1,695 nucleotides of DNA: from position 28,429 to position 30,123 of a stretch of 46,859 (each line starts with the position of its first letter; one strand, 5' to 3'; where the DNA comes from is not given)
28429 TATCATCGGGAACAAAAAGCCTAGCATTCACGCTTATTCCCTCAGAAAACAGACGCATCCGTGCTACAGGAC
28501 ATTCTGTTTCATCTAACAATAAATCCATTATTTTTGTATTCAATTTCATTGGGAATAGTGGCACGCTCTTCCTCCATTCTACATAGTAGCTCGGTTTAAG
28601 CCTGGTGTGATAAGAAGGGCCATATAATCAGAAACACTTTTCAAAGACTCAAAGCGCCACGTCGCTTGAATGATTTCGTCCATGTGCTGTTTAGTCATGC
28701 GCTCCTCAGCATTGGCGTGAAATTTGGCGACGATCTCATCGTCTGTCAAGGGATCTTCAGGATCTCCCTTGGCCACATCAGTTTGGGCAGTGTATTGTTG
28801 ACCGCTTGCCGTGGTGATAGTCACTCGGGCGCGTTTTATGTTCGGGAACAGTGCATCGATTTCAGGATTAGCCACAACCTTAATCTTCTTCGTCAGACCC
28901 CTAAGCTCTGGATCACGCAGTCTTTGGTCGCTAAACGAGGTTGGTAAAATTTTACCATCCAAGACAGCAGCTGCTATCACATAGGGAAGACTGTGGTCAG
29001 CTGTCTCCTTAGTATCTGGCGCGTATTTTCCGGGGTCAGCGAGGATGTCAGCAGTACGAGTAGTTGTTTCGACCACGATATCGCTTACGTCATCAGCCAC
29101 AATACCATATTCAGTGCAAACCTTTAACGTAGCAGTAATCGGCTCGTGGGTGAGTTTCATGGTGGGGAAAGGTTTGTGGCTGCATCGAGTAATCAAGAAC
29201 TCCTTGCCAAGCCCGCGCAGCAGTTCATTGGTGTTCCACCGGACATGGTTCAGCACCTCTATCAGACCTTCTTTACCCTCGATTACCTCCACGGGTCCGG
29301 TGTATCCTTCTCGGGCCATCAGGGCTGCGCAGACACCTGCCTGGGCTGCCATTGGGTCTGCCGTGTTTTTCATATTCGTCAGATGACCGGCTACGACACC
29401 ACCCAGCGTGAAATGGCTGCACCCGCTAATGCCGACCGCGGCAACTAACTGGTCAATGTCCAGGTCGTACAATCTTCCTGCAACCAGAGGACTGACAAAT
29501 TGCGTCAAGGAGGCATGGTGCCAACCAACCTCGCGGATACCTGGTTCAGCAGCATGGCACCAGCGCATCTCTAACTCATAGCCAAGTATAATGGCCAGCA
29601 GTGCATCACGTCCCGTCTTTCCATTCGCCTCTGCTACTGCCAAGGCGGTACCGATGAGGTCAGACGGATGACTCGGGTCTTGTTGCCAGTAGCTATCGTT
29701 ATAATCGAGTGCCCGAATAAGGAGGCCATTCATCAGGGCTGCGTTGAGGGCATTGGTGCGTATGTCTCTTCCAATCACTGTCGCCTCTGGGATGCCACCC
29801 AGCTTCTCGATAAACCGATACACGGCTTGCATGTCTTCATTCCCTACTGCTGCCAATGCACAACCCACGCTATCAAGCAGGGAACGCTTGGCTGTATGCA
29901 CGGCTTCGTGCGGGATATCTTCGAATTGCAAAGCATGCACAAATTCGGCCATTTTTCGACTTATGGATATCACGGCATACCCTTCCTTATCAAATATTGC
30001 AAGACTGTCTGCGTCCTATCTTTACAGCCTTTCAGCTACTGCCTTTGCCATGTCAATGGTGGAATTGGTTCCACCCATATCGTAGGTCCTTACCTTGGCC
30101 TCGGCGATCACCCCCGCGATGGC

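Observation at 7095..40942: Seven MmgE/PrpD-family paralogues packed into one ~34 kb locus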

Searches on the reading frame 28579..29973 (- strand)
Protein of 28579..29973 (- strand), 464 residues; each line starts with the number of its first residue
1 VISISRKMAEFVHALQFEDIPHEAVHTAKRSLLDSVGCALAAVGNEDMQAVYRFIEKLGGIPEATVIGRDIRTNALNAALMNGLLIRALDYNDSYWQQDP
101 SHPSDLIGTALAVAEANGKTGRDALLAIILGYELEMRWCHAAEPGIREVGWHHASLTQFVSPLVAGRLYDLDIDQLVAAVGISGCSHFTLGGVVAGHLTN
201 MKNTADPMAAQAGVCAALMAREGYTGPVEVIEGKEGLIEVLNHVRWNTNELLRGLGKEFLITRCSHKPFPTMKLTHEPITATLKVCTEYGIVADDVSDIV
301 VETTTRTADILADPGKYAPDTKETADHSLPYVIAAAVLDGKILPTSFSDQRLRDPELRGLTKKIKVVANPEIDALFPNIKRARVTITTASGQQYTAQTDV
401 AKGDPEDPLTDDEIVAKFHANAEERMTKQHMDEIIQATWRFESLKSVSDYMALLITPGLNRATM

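Call 3: search_protein_families(library=pfam, proteins=[window:28579-29973:-])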
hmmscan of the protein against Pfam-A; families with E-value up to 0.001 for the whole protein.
window:28579-29973:- (464 aa): 2 families
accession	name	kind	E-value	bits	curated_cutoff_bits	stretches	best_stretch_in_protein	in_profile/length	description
PF03972.19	MmgE_PrpD_N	-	8.6e-68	228.6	32.1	1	6-241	1-235/244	MmgE/PrpD N-terminal domain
PF19305.4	MmgE_PrpD_C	-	1.7e-42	145.6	32.1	1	269-439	1-171/173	MmgE/PrpD C-terminal domain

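Call 12: search_solved_structures(query=window:28579-29973:-, max_evalue=1e-10)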
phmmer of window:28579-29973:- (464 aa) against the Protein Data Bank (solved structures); distinct sequences matched with E-value up to 1e-10: 14.
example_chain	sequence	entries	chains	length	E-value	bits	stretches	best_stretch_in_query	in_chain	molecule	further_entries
2hp3_A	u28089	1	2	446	1.3e-32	116.4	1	6-418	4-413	IDS-epimerase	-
2hp0_A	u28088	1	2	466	1.4e-32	116.3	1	6-418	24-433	IDS-epimerase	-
7br9_A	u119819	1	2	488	3.6e-31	111.6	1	3-458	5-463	Cis-aconitate decarboxylase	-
6r6t_A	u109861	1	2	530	4.9e-31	111.2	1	3-458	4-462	Cis-aconitate decarboxylase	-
12vt_A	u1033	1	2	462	1.2e-26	96.7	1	3-454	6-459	Cis-aconitate decarboxylase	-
12vw_A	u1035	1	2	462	3.2e-26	95.3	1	3-454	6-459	Cis-aconitate decarboxylase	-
7bra_A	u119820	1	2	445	3.8e-26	95.1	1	8-425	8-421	Bacillus subtilis IRG1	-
12ux_A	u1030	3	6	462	4.4e-26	94.9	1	3-454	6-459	Cis-aconitate decarboxylase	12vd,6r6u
12vq_A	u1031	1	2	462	3.2e-25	92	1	3-454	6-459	Cis-aconitate decarboxylase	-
7e9d_A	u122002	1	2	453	7.8e-25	90.8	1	8-425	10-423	IRG1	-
5mvi_E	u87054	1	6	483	1.4e-17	66.8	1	8-379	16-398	2-methylcitrate dehydratase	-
1szq_A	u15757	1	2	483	1.9e-16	63.1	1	9-383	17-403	2-methylcitrate dehydratase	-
6s62_A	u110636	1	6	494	1.8e-14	56.6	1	15-184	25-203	Propionate catabolic protein PrpD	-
5mux_A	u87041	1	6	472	3.8e-12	48.9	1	14-372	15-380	2-methylcitrate dehydratase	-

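Call 13: search_protein_families(library=ncbifam, proteins=[window:28579-29973:-], max_evalue=0.00001)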
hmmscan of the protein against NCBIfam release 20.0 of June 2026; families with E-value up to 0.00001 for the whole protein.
window:28579-29973:- (464 aa): 3 families
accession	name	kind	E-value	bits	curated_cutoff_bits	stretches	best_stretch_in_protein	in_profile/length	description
NF006943.0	PRK09425.1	equivalog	6.3e-29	101.1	575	1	7-454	18-478/480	bifunctional 2-methylcitrate dehydratase/aconitate hydratase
NF042438.1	PrpD_hiGCgrampos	equivalog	1.4e-27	96.5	950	1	39-449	54-478/499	2-methylcitrate dehydratase PrpD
TIGR02330.1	prpD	equivalog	2.3e-23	82.7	458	1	14-451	11-463/468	2-methylcitrate dehydratase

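Call 29: search_solved_structures(query=window:28579-29973:-, max_evalue=1e-25, show_alignments=3)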
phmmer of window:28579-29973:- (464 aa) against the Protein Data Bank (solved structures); distinct sequences matched with E-value up to 1e-25: 8.
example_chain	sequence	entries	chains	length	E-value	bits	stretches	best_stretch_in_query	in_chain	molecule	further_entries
2hp3_A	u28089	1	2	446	1.3e-32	116.4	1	6-418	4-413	IDS-epimerase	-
2hp0_A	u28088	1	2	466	1.4e-32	116.3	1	6-418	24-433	IDS-epimerase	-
7br9_A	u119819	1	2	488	3.6e-31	111.6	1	3-458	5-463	Cis-aconitate decarboxylase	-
6r6t_A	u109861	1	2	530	4.9e-31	111.2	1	3-458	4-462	Cis-aconitate decarboxylase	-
12vt_A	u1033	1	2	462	1.2e-26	96.7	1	3-454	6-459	Cis-aconitate decarboxylase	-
12vw_A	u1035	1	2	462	3.2e-26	95.3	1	3-454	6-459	Cis-aconitate decarboxylase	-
7bra_A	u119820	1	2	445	3.8e-26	95.1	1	8-425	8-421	Bacillus subtilis IRG1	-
12ux_A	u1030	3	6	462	4.4e-26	94.9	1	3-454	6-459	Cis-aconitate decarboxylase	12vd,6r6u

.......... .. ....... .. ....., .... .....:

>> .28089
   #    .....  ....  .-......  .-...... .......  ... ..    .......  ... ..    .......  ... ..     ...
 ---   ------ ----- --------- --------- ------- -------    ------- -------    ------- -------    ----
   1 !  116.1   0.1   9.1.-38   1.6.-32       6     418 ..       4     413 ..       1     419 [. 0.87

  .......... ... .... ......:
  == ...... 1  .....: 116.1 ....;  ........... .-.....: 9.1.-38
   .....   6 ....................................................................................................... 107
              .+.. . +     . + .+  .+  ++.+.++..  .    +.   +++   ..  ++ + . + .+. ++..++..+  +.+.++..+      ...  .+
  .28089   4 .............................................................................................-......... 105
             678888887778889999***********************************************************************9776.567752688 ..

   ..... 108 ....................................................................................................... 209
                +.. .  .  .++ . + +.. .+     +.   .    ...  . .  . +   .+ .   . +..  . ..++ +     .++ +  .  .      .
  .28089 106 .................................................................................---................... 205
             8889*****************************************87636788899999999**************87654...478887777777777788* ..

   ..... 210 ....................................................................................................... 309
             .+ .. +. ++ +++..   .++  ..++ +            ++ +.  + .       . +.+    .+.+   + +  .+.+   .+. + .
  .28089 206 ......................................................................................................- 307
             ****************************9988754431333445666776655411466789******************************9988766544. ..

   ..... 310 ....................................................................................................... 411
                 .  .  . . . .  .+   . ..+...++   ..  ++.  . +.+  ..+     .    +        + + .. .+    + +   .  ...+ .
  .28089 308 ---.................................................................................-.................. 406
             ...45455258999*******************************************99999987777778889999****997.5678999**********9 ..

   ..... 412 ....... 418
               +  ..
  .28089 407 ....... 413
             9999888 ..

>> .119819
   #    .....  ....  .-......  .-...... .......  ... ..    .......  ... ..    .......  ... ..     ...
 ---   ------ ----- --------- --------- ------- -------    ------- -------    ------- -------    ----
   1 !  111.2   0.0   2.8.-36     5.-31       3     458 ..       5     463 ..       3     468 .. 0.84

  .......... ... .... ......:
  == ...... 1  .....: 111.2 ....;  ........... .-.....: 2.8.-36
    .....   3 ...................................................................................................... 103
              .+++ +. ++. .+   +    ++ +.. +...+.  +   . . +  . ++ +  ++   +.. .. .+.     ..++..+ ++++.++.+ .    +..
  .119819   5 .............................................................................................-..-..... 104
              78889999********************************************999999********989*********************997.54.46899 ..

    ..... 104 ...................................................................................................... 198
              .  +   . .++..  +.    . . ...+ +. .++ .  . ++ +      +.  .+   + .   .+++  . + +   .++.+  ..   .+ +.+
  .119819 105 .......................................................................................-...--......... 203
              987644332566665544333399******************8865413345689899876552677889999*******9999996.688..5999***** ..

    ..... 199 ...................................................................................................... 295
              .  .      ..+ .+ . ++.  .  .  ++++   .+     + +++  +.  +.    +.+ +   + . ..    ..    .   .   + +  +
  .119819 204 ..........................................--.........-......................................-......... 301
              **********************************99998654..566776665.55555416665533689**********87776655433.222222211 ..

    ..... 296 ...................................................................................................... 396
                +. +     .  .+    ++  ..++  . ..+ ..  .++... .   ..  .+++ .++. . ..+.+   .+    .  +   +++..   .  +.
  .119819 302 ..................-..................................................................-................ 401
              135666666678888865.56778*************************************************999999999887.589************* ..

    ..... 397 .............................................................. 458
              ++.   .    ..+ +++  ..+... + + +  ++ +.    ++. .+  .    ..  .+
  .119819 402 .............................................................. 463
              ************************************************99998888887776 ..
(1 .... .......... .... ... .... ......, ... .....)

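Call 41: find_related_loci(query=window:28579-29973:-, collection=genome_contigs, flank=10000)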
Query window:28579-29973:- (464 aa) in genome_contigs; peptide patterns used: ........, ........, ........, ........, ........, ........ (x = any residue, [..] = any of these).
170 stretches matched a pattern; 141 encode a relative of the query (tblastn E <= 1e-3); the best 80 are kept; 80 distinct loci.
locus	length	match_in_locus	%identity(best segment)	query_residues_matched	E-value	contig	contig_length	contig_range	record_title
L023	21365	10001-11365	73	1-455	0e+0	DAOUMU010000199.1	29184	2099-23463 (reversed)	MAG TPA_asm: Anaerolineae bacterium isolate W92_265 k127_173959, whole genome shotgun sequence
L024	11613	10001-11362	72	1-454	0e+0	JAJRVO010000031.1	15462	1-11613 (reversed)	MAG: Chloroflexota bacterium isolate Dive96_bin10.46 k141_197937, whole genome shotgun sequence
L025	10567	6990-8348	70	3-455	0e+0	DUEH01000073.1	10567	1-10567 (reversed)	MAG TPA_asm: Chloroflexi bacterium isolate G576 Contig73, whole genome shotgun sequence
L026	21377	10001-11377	66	1-460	0e+0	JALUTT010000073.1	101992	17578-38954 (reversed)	MAG: Anaerolineae bacterium isolate 128-326_maxbin2_scaf2bin.035 128-326_scaffold_31_c2, whole genome shotgun sequence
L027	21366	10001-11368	64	1-456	0e+0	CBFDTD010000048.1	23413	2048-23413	MAG TPA_asm: uncultured bacterium isolate SRR6823440_binner13_Refined_23 genome assembly, contig: ERZ650341.1047, whole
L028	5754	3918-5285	65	1-456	0e+0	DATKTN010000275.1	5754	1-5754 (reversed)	MAG TPA_asm: Anaerolineae bacterium isolate SMAG_U14082 k141_264302, whole genome shotgun sequence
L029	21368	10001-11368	65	1-456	0e+0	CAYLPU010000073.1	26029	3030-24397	MAG TPA_asm: uncultured Anaerolineales bacterium isolate binchicken_co243_290 genome assembly, contig: NODE_1337_length_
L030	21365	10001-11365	65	1-455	0e+0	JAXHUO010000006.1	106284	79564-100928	MAG: Chloroflexota bacterium isolate MAG53_tar_biofilm MAG53_6, whole genome shotgun sequence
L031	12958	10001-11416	63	1-456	0e+0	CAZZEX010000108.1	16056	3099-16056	MAG TPA_asm: uncultured Anaerolineales bacterium isolate SRP214966_co5_324 genome assembly, contig: NODE_3114_length_160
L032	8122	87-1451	64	1-455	0e+0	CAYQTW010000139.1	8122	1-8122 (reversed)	MAG TPA_asm: uncultured Anaerolineales bacterium isolate binchicken_co355_303 genome assembly, contig: NODE_7141_length_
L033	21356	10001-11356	63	1-451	0e+0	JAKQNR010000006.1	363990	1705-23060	MAG: bacterium isolate USDV_metabat.161 k141_1480341, whole genome shotgun sequence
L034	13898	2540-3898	64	3-455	0e+0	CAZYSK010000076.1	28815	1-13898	MAG TPA_asm: uncultured Anaerolineales bacterium isolate binchicken_co334_204 genome assembly, contig: NODE_2627_length_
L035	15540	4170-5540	61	1-456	0e+0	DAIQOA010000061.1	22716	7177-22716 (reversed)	MAG TPA_asm: bacterium isolate CTOTU7659 NODE_3767_length_22716_cov_6.563744, whole genome shotgun sequence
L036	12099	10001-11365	61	2-455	0e+0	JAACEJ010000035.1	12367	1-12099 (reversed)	MAG: Actinomycetota bacterium isolate OTbin.62 scaffold_1870, whole genome shotgun sequence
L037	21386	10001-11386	61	1-461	0e+0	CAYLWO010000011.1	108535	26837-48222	MAG TPA_asm: uncultured Cytophagia bacterium isolate binchicken_co66_61 genome assembly, contig: NODE_331_length_108535_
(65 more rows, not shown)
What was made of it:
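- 28579..29973 (-): P6, MmgE/PrpD paralogue of clade {P1,P6}. 57-73% identical orthologues occur in many anaerobic phyla (call 41).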

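Call 44: find_homologous_proteins(query=window:28579-29973:-, max_evalue=1e-40)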
Query window:28579-29973:- (464 aa): 6379 proteins with E <= 1e-40 among 8000 candidates; the best 120 are listed.
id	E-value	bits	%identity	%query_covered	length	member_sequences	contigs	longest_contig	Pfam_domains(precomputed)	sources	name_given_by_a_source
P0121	0.0e+0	1021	98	100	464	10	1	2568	PF19305.5,PF03972.20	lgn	-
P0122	6.9e-261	884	83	99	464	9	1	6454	PF19305.5,PF03972.20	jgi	jgi:2-methylcitrate dehydratase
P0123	9.7e-236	801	77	98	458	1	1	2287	PF19305.5,PF03972.20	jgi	jgi:2-methylcitrate dehydratase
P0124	1.6e-231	787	74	100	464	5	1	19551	PF19305.5,PF03972.20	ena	-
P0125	4.6e-229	779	74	98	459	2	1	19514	PF19305.5,PF03972.20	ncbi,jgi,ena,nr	ncbi:MAG: hypothetical protein B1H11_03415 [Desulfobacteraceae bacterium 4484_190.1]|nr:MAG: hypothe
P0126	4.7e-227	772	74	98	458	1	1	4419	PF19305.5,PF03972.20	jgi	-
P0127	1.4e-223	761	73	98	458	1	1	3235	PF19305.5,PF03972.20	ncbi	-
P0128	1.8e-223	760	74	98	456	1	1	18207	PF19305.5,PF03972.20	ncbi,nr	ncbi:MAG: MmgE/PrpD family protein [Chloroflexota bacterium]|nr:MmgE/PrpD family protein [Chloroflex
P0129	2.4e-223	760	74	98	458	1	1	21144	PF19305.5,PF03972.20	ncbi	-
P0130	7.3e-223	758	73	99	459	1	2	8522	PF19305.5,PF03972.20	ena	-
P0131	1.5e-222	757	73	99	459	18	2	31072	PF19305.5,PF03972.20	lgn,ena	-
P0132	1.6e-222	757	73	98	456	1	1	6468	PF19305.5,PF03972.20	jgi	-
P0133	1.7e-222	757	72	98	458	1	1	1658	PF19305.5,PF03972.20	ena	-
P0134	3.0e-222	756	72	98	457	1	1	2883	PF19305.5,PF03972.20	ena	-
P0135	3.0e-222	756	73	98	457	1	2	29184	PF19305.5,PF03972.20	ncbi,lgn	-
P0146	4.3e-221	752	71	98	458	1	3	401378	PF19305.5,PF03972.20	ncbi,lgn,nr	ncbi:MAG: MmgE/PrpD family protein [Anaerolineales bacterium]|nr:MmgE/PrpD family protein [Anaerolin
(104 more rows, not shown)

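Call 45: find_encoding_contigs(protein=P0125, flank=10000, max_places=1)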
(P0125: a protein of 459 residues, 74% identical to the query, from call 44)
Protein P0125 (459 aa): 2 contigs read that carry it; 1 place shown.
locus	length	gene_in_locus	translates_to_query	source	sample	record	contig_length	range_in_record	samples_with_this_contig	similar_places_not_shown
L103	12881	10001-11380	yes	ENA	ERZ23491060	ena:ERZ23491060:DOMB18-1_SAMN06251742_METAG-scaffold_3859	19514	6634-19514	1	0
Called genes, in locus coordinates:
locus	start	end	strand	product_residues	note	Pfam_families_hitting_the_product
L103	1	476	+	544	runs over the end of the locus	PF00890:FAD_binding_2, PF03486:HI0933_like (weak), PF07992:Pyr_redox_2 (faint)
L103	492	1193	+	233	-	PF00111:Fer2 (weak), PF13534:Fer4_17 (faint), PF00037:Fer4 (faint), PF13237:Fer4_10, PF12838:Fer4_7, PF13183:Fer4_8 (weak), PF13187:Fer4_9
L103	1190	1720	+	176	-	PF05683:Fumerase_C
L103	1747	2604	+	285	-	PF05681:Fumerase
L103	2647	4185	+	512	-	PF02786:CPSase_L_D2 (weak), PF08442:ATP-grasp_2, PF13549:ATP-grasp_5, PF24948:Citrate_synth_N (weak), PF16114:Citrate_bind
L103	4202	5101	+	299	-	PF02629:CoA_binding, PF13380:CoA_binding_2 (weak), PF00549:Ligase_CoA, PF13607:Succ_CoA_lig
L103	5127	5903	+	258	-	PF00285:Citrate_synt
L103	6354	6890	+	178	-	-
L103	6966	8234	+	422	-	PF00330:Aconitase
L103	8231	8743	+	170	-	PF00694:Aconitase_C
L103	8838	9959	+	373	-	PF00180:Iso_dh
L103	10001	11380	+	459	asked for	PF03972:MmgE_PrpD_N, PF19305:MmgE_PrpD_C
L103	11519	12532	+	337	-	PF12838:Fer4_7 (faint), PF13187:Fer4_9 (faint), PF13484:Fer4_16 (faint), PF13183:Fer4_8 (weak), PF13237:Fer4_10 (weak), PF01292:Ni_hydr_CYTB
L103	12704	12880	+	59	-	?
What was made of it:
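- On Reductive TCA cycle gene set (for module C): The citrate-cleaving genes are in relatives' operons (call 45) but not in the window's operon.
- Closest known: Citryl-CoA synthetase/citryl-CoA lyase branch of the reductive TCA cycle. Same: Relatives of module C carry CcsA/CcsB/Ccl-like genes with Frd, Fum, aconitase-like and IsoDH-like genes (call 45).
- L103 adds citryl-CoA-synthetase/lyase-like genes to the same operon (call 45). In L103 the operon contains fumarate-reductase-like, fumarase-like, citryl-CoA synthetase-like (with the Citrate_bind domain), citryl-CoA-lyase-like (Citrate_synt, 258 aa), aconitase-like and IsoDH-like genes, plus P6 and cytochrome b (call 45).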

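Call 46: find_encoding_contigs(protein=P0146, flank=10000, max_places=1)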
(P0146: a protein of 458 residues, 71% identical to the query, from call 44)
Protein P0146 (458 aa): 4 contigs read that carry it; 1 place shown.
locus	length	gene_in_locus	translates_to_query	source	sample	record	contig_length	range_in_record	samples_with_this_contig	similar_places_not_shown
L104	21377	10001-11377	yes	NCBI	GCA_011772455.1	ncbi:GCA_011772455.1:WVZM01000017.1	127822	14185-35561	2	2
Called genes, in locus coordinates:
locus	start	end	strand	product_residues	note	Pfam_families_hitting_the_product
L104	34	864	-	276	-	PF00392:GntR, PF07702:UTRA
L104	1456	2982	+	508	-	PF02786:CPSase_L_D2 (weak), PF08442:ATP-grasp_2, PF13549:ATP-grasp_5, PF24948:Citrate_synth_N (weak)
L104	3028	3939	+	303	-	PF02629:CoA_binding, PF13380:CoA_binding_2, PF13607:Succ_CoA_lig, PF00549:Ligase_CoA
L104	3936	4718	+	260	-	PF00285:Citrate_synt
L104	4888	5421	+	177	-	-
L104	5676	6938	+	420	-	PF00330:Aconitase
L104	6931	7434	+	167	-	PF00694:Aconitase_C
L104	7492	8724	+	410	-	PF00083:Sugar_tr, PF07690:MFS_1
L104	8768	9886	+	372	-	PF00180:Iso_dh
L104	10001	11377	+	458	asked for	PF03972:MmgE_PrpD_N, PF19305:MmgE_PrpD_C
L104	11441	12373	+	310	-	-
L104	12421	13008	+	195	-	PF13646:HEAT_2 (faint)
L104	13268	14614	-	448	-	PF13167:GTP-bdg_N, PF16360:GTP-bdg_M, PF03193:RsgA_GTPase (faint), PF00350:Dynamin_N (faint), PF01926:MMR_HSR1, PF02421:FeoB_N, PF19275:HflX_C (faint)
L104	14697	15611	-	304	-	PF04389:Peptidase_M28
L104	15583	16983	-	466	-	PF01134:GIDA, PF01266:DAO (faint), PF13450:NAD_binding_8 (weak)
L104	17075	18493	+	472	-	PF00309:Sigma54_AID (weak), PF04963:Sigma54_CBD, PF04552:Sigma54_DBD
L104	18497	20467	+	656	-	PF13188:PAS_8 (faint), PF00989:PAS, PF08448:PAS_4, PF13426:PAS_9, PF00512:HisKA, PF02518:HATPase_c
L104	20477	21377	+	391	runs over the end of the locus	PF00072:Response_reg, PF00158:Sigma54_activat, PF01078:Mg_chelatase (faint), PF14532:Sigma54_activ_2, PF07724:AAA_2 (weak), PF07728:AAA_5, PF25601:AAA_lid_14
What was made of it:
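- In L104 a divergently oriented GntR regulator gene precedes the operon, which also carries an MFS transporter (call 46).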
